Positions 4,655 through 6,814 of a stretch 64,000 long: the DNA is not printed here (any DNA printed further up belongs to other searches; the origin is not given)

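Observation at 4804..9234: Coupled P-loop kinase/DAGK-like fusion plus ligase-ACP-acyltransferase gene: candidate self-contained lipid acylation module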

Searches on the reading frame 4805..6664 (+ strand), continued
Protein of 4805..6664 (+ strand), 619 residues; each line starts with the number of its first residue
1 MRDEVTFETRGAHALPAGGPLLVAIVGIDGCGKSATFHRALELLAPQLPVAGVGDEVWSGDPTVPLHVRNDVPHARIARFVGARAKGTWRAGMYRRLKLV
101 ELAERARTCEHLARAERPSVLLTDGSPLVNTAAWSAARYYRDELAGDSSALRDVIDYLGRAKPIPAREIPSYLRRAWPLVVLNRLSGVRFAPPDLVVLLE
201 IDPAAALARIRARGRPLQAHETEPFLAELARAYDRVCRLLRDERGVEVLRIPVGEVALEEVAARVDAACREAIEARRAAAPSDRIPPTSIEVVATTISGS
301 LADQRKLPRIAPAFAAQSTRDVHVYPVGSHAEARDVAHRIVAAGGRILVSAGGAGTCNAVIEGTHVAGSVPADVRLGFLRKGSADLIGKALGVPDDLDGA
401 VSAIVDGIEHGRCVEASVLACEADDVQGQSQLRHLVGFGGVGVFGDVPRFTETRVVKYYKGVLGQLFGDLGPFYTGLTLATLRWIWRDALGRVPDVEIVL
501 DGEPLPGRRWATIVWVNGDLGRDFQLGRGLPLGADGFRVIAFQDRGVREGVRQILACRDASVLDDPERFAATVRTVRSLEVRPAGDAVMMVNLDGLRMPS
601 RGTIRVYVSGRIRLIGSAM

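Call 65: find_homologous_proteins(query=L078:9326-10759:+, max_evalue=1e-10)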
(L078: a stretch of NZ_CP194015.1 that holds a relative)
Query L078:9326-10759:+ (477 aa): 344 proteins with E <= 1e-10 among 8000 candidates; the best 120 are listed.
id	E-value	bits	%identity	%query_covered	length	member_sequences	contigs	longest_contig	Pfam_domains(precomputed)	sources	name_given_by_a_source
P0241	0.0e+0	1079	100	99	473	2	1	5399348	PF02223.24,PF01553.27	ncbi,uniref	ncbi:1-acyl-sn-glycerol-3-phosphate acyltransferase [Amphritea sp. HPY]|uniref:1-acyl-sn-glycerol-3-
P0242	1.3e-210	718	67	98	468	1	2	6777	PF02223.24,PF01553.27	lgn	-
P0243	2.4e-209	714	67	97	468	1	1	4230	PF02223.24,PF13671.13,PF13238.13,PF01553.27,PF01712.26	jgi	-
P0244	1.6e-179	616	57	99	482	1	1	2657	PF02223.24,PF01553.27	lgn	-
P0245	3.5e-178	611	56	98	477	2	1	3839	PF02223.24,PF01553.27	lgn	-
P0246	8.0e-176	603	57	98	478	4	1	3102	PF02223.24,PF13238.13,PF01553.27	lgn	-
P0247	8.1e-172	590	57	94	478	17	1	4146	PF02223.24,PF01553.27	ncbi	-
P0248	3.4e-171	588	55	98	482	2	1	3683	PF02223.24,PF13238.13,PF01553.27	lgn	-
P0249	6.7e-148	511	48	93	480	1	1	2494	PF02223.24,PF13238.13,PF01553.27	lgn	-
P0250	4.6e-147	508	48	98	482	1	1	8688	PF02223.24,PF13238.13,PF01553.27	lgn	-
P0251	2.3e-146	506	49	97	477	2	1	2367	PF02223.24,PF01553.27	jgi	jgi:1-acyl-sn-glycerol-3-phosphate acyltransferase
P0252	4.6e-146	505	47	100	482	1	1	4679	PF02223.24,PF13238.13,PF01553.27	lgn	-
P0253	4.8e-146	505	50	97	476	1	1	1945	PF02223.24,PF01553.27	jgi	jgi:1-acyl-sn-glycerol-3-phosphate acyltransferase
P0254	2.3e-145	503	49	96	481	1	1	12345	PF02223.24,PF01553.27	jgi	jgi:1-acyl-sn-glycerol-3-phosphate acyltransferase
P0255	1.3e-144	500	47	100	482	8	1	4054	PF02223.24,PF01553.27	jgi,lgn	jgi:1-acyl-sn-glycerol-3-phosphate acyltransferase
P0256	2.9e-144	499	48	98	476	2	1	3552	PF02223.24,PF01553.27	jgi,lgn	jgi:1-acyl-sn-glycerol-3-phosphate acyltransferase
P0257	4.8e-144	499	48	97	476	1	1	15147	PF02223.24,PF01553.27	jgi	jgi:1-acyl-sn-glycerol-3-phosphate acyltransferase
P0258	5.0e-144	498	48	98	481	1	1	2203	PF02223.24,PF01553.27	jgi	-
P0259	5.3e-144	498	47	98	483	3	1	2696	PF02223.24,PF13238.13,PF01553.27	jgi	jgi:1-acyl-sn-glycerol-3-phosphate acyltransferase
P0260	5.6e-144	498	48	98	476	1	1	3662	PF02223.24,PF01553.27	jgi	-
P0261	1.2e-143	497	48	98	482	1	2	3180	PF02223.24,PF13238.13,PF01553.27,PF01712.26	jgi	jgi:1-acyl-sn-glycerol-3-phosphate acyltransferase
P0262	1.7e-143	497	47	100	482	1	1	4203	PF02223.24,PF13238.13,PF01553.27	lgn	-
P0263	2.4e-143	496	47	100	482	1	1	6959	PF02223.24,PF01553.27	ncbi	ncbi:MAG: 1-acyl-sn-glycerol-3-phosphate acyltransferase [Candidatus Hodarchaeota archaeon]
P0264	3.3e-143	496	47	100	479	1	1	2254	PF02223.24,PF01553.27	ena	-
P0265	1.5e-142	494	48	96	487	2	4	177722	PF02223.24,PF13671.13,PF01553.27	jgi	-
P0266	1.6e-142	494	47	99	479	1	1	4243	PF02223.24,PF13238.13,PF01553.27,PF01712.26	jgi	jgi:1-acyl-sn-glycerol-3-phosphate acyltransferase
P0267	1.6e-142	494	47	97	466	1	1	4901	PF02223.24,PF01553.27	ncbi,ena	-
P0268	4.9e-142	492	47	98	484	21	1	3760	PF02223.24,PF01553.27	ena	-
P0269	1.6e-141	490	49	93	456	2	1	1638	PF02223.24,PF13238.13,PF01553.27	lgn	-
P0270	2.0e-141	490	49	96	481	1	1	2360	PF02223.24,PF13671.13,PF01553.27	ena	-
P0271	3.2e-141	489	47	98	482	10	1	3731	PF02223.24,PF13238.13,PF01553.27,PF01712.26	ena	-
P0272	4.5e-141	489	46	99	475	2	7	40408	PF02223.24,PF01553.27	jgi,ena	-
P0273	8.3e-141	488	47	100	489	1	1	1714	PF02223.24,PF13671.13,PF01553.27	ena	-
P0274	8.4e-141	488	48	97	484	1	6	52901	PF02223.24,PF13671.13,PF13207.13,PF13238.13,PF01553.27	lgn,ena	-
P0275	1.1e-140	487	47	97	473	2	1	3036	PF02223.24,PF13238.13,PF01553.27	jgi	-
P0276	6.2e-140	485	46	98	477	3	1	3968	PF02223.24,PF01553.27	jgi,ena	-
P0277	6.4e-140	485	46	100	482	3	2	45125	PF02223.24,PF01553.27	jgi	jgi:1-acyl-sn-glycerol-3-phosphate acyltransferase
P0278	1.3e-139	484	46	98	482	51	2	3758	PF02223.24,PF13238.13,PF01553.27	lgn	-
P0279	2.1e-139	483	46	100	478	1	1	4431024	PF02223.24,PF13238.13,PF01553.27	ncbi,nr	ncbi:MAG: 1-acyl-sn-glycerol-3-phosphate acyltransferase [Candidatus Aminicenantes bacterium]|nr:MAG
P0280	5.5e-139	482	47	98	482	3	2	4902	PF02223.24,PF01553.27,PF01712.26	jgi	jgi:1-acyl-sn-glycerol-3-phosphate acyltransferase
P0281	1.1e-138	481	46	100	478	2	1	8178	PF02223.24,PF01553.27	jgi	jgi:1-acyl-sn-glycerol-3-phosphate acyltransferase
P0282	1.7e-138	480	48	93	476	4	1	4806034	PF02223.24,PF13671.13,PF13238.13,PF01553.27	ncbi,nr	ncbi:MAG: 1-acyl-sn-glycerol-3-phosphate acyltransferase [Gemmatimonadota bacterium]|nr:MAG: 1-acyl-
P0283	1.8e-138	480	47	97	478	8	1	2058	PF02223.24,PF01553.27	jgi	-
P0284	5.2e-138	479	47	98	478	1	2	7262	PF02223.24,PF13671.13,PF01553.27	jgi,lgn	jgi:1-acyl-sn-glycerol-3-phosphate acyltransferase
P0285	5.3e-138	479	47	96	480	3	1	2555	PF02223.24,PF01553.27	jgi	jgi:1-acyl-sn-glycerol-3-phosphate acyltransferase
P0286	7.1e-138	478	45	98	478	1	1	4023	PF02223.24,PF13238.13,PF01553.27,PF01712.26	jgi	-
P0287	8.5e-138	478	46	94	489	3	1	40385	PF02223.24,PF13671.13,PF01553.27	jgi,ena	jgi:1-acyl-sn-glycerol-3-phosphate acyltransferase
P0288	1.8e-137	477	46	100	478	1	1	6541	PF02223.24,PF13671.13,PF13238.13,PF01553.27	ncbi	ncbi:MAG: 1-acyl-sn-glycerol-3-phosphate acyltransferase [bacterium]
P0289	2.3e-137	477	45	98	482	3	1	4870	PF02223.24,PF01553.27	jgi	jgi:1-acyl-sn-glycerol-3-phosphate acyltransferase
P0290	2.6e-137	476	46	97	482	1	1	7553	PF02223.24,PF13238.13,PF01553.27,PF01712.26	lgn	-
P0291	2.9e-137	476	44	100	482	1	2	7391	PF02223.24,PF13238.13,PF01553.27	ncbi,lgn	-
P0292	4.6e-137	476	47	98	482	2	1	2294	PF02223.24,PF01553.27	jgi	-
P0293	4.9e-137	475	46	96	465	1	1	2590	PF02223.24,PF00503.27,PF13238.13,PF01553.27,PF01712.26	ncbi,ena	-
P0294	9.3e-137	475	45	100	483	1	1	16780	PF02223.24,PF13238.13,PF01553.27,PF01712.26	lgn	-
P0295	1.0e-136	474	46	97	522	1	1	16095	PF02223.24,PF13671.13,PF13207.13,PF13238.13,PF01553.27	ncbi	-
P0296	1.1e-136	474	45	97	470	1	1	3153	PF02223.24,PF01553.27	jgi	-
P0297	2.0e-136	473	47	96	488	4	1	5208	PF02223.24,PF13238.13,PF01553.27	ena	-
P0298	2.2e-136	473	46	98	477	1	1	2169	PF02223.24,PF01553.27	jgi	jgi:1-acyl-sn-glycerol-3-phosphate acyltransferase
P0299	2.2e-136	473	46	98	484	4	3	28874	PF02223.24,PF01553.27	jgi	-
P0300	3.3e-136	473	47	93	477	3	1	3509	PF02223.24,PF13671.13,PF13207.13,PF13238.13,PF01553.27,PF01712.26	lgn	-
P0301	3.8e-136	472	46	98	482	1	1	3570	PF02223.24,PF01553.27,PF01712.26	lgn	-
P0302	4.6e-136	472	45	97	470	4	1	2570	PF02223.24,PF13238.13,PF01553.27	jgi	-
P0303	8.2e-136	471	47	93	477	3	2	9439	PF02223.24,PF13238.13,PF01553.27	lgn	-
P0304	8.8e-136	471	45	97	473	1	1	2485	PF02223.24,PF01553.27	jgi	jgi:1-acyl-sn-glycerol-3-phosphate acyltransferase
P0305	1.3e-135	471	47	96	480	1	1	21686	PF02223.24,PF13671.13,PF01553.27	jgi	jgi:1-acyl-sn-glycerol-3-phosphate acyltransferase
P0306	1.5e-135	471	44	99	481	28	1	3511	PF02223.24,PF13238.13,PF01553.27,PF01712.26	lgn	-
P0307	3.4e-135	469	48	96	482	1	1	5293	PF02223.24,PF01553.27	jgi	-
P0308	7.1e-135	468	46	97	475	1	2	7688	PF02223.24,PF13238.13,PF01553.27,PF01712.26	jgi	-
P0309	8.7e-135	468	46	95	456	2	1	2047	PF02223.24,PF01553.27,PF01712.26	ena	-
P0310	1.3e-134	467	47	93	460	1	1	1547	PF02223.24,PF01553.27,PF01712.26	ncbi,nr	ncbi:MAG TPA: 1-acyl-sn-glycerol-3-phosphate acyltransferase, partial [Pontiella sp.]|nr:1-acyl-sn-g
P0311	1.6e-134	467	46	96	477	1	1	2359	PF02223.24,PF01553.27,PF01712.26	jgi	-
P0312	1.8e-134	467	47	99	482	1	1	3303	PF02223.24,PF01553.27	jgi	jgi:1-acyl-sn-glycerol-3-phosphate acyltransferase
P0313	2.0e-134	467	46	97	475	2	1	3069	PF02223.24,PF01553.27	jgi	jgi:1-acyl-sn-glycerol-3-phosphate acyltransferase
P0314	2.5e-134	466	46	98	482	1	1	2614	PF02223.24,PF01553.27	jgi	jgi:1-acyl-sn-glycerol-3-phosphate acyltransferase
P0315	2.8e-134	466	46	98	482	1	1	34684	PF02223.24,PF01553.27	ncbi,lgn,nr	ncbi:MAG: 1-acyl-sn-glycerol-3-phosphate acyltransferase [candidate division Zixibacteria bacterium]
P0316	3.2e-134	466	45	97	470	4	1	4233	PF02223.24,PF13238.13,PF01553.27,PF01712.26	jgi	-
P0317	4.1e-134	466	48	92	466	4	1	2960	PF02223.24,PF13671.13,PF13238.13,PF01553.27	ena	-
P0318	5.3e-134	465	47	96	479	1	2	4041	PF02223.24,PF13671.13,PF01553.27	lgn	-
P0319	6.0e-134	465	45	98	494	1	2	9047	PF02223.24,PF13671.13,PF13238.13,PF01553.27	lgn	-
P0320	6.7e-134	465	47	96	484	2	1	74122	PF02223.24,PF01553.27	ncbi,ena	-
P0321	9.9e-134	465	47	95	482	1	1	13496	PF02223.24,PF13671.13,PF13238.13,PF01553.27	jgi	jgi:1-acyl-sn-glycerol-3-phosphate acyltransferase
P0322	1.1e-133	464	46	92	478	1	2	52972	PF02223.24,PF01553.27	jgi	-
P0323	1.3e-133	464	43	98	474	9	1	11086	PF02223.24,PF13671.13,PF01553.27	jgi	jgi:1-acyl-sn-glycerol-3-phosphate acyltransferase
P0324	2.2e-133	463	45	98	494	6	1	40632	PF02223.24,PF13671.13,PF01553.27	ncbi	-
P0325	2.4e-133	463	47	93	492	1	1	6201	PF02223.24,PF13671.13,PF01553.27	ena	-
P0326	3.4e-133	463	47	92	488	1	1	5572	PF02223.24,PF13671.13,PF13238.13,PF01553.27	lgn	-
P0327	4.1e-133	463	47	94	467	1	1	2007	PF02223.24,PF01553.27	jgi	-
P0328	5.6e-133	462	49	86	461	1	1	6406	PF02223.24,PF01553.27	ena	-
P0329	6.5e-133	462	45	96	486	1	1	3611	PF02223.24,PF13671.13,PF13238.13,PF01553.27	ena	-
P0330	9.5e-133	461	47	93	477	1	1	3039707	PF02223.24,PF13671.13,PF01553.27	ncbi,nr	ncbi:MAG: 1-acyl-sn-glycerol-3-phosphate acyltransferase [Gemmatimonadota bacterium]|nr:MAG: 1-acyl-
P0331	1.8e-132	460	45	97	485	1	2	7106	PF02223.24,PF01553.27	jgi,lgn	-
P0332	2.7e-132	460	46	98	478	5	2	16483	PF02223.24,PF13238.13,PF01553.27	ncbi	-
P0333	3.9e-132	459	46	97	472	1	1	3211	PF02223.24,PF13671.13,PF13238.13,PF01553.27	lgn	-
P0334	4.8e-132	459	44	95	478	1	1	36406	PF02223.24,PF01553.27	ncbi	ncbi:1-acyl-sn-glycerol-3-phosphate acyltransferase [Bacteroidota bacterium]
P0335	5.4e-132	459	46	96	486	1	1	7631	PF02223.24,PF01553.27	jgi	jgi:1-acyl-sn-glycerol-3-phosphate acyltransferase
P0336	6.5e-132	459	46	93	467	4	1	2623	PF02223.24,PF01553.27,PF01712.26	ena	-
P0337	7.6e-132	458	46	97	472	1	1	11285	PF02223.24,PF13671.13,PF01553.27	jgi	-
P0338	7.7e-132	458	44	97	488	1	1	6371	PF02223.24,PF13671.13,PF13238.13,PF01553.27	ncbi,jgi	jgi:1-acyl-sn-glycerol-3-phosphate acyltransferase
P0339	8.2e-132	458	46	96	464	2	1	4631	PF02223.24,PF01553.27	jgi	jgi:1-acyl-sn-glycerol-3-phosphate acyltransferase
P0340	9.2e-132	458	45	96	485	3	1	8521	PF02223.24,PF13238.13,PF01553.27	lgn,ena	-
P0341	9.4e-132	458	46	95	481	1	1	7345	PF02223.24,PF13671.13,PF13238.13,PF01553.27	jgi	jgi:1-acyl-sn-glycerol-3-phosphate acyltransferase/thymidylate kinase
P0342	2.2e-131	457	45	97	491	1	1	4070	PF02223.24,PF13671.13,PF01553.27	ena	-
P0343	2.2e-131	457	46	95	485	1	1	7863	PF02223.24,PF13238.13,PF01553.27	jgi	jgi:1-acyl-sn-glycerol-3-phosphate acyltransferase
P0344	2.9e-131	456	47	98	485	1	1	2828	PF02223.24,PF01553.27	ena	-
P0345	3.8e-131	456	44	98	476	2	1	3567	PF02223.24,PF13238.13,PF01553.27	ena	-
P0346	4.2e-131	456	45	96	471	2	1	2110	PF02223.24,PF01553.27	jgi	jgi:1-acyl-sn-glycerol-3-phosphate acyltransferase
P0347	5.7e-131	455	46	94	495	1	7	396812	PF02223.24,PF13671.13,PF01553.27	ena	-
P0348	6.5e-131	455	46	100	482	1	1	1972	PF02223.24,PF13671.13,PF13207.13,PF13238.13,PF01553.27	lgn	-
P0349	9.6e-131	455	44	96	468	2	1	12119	PF02223.24,PF13671.13,PF01553.27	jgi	jgi:1-acyl-sn-glycerol-3-phosphate acyltransferase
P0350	1.2e-130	454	46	96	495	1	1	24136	PF02223.24,PF13671.13,PF13238.13,PF01553.27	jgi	jgi:1-acyl-sn-glycerol-3-phosphate acyltransferase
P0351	1.3e-130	454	44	97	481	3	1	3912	PF02223.24,PF01553.27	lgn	-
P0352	1.3e-130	454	45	97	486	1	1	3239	PF02223.24,PF01553.27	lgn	-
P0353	1.9e-130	454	46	92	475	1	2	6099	PF02223.24,PF01553.27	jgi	-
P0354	2.0e-130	454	44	92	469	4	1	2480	PF02223.24,PF13671.13,PF01553.27,PF01712.26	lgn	-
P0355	2.2e-130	454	45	97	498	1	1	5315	PF02223.24,PF13671.13,PF01553.27,PF01712.26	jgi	jgi:1-acyl-sn-glycerol-3-phosphate acyltransferase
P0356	4.2e-130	453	45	97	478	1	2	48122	PF02223.24,PF01553.27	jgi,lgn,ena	-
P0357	4.6e-130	452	45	92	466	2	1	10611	PF02223.24,PF01553.27,PF01712.26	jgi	jgi:1-acyl-sn-glycerol-3-phosphate acyltransferase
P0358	6.1e-130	452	45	97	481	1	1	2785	PF02223.24,PF13238.13,PF01553.27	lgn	-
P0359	7.0e-130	452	46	98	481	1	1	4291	PF02223.24,PF13238.13,PF01553.27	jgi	-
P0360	7.1e-130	452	44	96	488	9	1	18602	PF02223.24,PF13238.13,PF01553.27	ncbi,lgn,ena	-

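Call 66: find_encoding_contigs(protein=P0282, flank=7000, max_places=1)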
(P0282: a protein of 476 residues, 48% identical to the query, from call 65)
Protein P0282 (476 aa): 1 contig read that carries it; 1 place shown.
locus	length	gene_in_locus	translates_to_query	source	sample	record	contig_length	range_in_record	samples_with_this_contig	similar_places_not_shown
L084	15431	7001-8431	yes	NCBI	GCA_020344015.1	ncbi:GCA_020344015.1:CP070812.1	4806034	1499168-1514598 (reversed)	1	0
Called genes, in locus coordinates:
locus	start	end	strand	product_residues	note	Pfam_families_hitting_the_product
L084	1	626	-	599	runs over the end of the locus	PF02368:Big_2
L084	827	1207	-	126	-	-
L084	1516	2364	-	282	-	PF20990:DUF2207_C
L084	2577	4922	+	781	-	PF13428:TPR_14 (faint), PF12895:ANAPC3 (faint), PF00515:TPR_1 (faint), PF07719:TPR_2 (faint), PF13181:TPR_8 (faint), PF13414:TPR_11 (faint), PF13424:TPR_12 (faint)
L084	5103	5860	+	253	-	-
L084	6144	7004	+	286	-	PF01148:CTP_transf_1 (faint)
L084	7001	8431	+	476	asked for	PF01553:Acyltransferase, PF13238:AAA_18 (faint), PF13671:AAA_33 (faint), PF02223:Thymidylate_kin (weak)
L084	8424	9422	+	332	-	PF00781:DAGK_cat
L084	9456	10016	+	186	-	-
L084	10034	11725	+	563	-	PF00501:AMP-binding, PF13193:AMP-binding_C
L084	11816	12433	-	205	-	-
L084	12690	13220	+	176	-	-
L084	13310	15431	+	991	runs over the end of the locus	PF00069:Pkinase, PF07714:PK_Tyr_Ser-Thr, PF03781:FGE-sulfatase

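Call 67: find_encoding_contigs(protein=P0347, flank=7000, max_places=1)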
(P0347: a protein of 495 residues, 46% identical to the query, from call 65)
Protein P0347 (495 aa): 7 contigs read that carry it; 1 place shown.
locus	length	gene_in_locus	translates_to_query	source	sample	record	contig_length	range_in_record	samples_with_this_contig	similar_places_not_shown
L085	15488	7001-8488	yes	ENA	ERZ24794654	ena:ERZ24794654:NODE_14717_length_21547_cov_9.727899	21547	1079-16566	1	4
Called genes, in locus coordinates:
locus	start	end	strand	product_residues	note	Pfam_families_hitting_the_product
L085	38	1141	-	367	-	PF13237:Fer4_10 (faint), PF12838:Fer4_7, PF13183:Fer4_8, PF13534:Fer4_17 (weak), PF02754:CCG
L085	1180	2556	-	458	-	PF01565:FAD_binding_4, PF02913:FAD-oxidase_C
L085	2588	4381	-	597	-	PF02085:Cytochrom_CIII (faint), PF09699:Paired_CXXCH_1 (faint), PF14522:Cytochrome_C7 (faint), PF14537:Cytochrom_c3_2 (faint), PF22113:Mtrc-MtrF_II-IV_dom (faint)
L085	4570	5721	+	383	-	PF01070:FMN_dh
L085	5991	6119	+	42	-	-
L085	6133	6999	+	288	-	-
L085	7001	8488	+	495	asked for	PF01553:Acyltransferase, PF13671:AAA_33 (faint), PF02223:Thymidylate_kin (weak)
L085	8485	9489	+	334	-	PF00781:DAGK_cat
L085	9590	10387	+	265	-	PF21033:RMD1-3, PF14559:TPR_19 (faint)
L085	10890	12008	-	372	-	PF02012:BNR (faint), PF13088:BNR_2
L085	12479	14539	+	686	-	PF01804:Penicil_amidase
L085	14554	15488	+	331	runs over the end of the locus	-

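Call 68: find_encoding_contigs(protein=P0265, flank=7000, max_places=1)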
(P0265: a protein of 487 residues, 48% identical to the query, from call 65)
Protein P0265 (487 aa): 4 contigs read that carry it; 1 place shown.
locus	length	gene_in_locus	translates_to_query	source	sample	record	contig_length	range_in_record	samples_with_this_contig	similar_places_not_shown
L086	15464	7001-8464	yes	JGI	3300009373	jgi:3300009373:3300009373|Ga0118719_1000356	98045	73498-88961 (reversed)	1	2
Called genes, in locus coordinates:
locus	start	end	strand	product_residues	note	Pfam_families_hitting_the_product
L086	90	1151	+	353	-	-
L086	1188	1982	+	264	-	PF04951:Peptidase_M55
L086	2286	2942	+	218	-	PF00041:fn3 (weak), PF25833:Fn3_SaeA_3rd (faint)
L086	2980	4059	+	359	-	-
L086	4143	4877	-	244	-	PF00106:adh_short, PF08659:KR, PF23441:SDR, PF13561:adh_short_C2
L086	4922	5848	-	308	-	PF13714:PEP_mutase, PF00463:ICL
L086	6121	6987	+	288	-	PF01148:CTP_transf_1 (faint)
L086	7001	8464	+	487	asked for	PF01553:Acyltransferase, PF13671:AAA_33 (faint), PF02223:Thymidylate_kin (weak)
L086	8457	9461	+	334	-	PF00781:DAGK_cat (weak)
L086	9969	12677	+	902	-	PF01839:FG-GAP (faint), PF13517:FG-GAP_3, PF07593:UnbV_ASPIC, PF13860:FlgD_ig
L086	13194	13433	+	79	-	PF01740:STAS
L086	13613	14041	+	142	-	-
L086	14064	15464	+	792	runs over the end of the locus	PF13620:CarboxypepD_reg, PF13715:CarbopepD_reg_2, PF07715:Plug, PF00593:TonB_dep_Rec_b-barrel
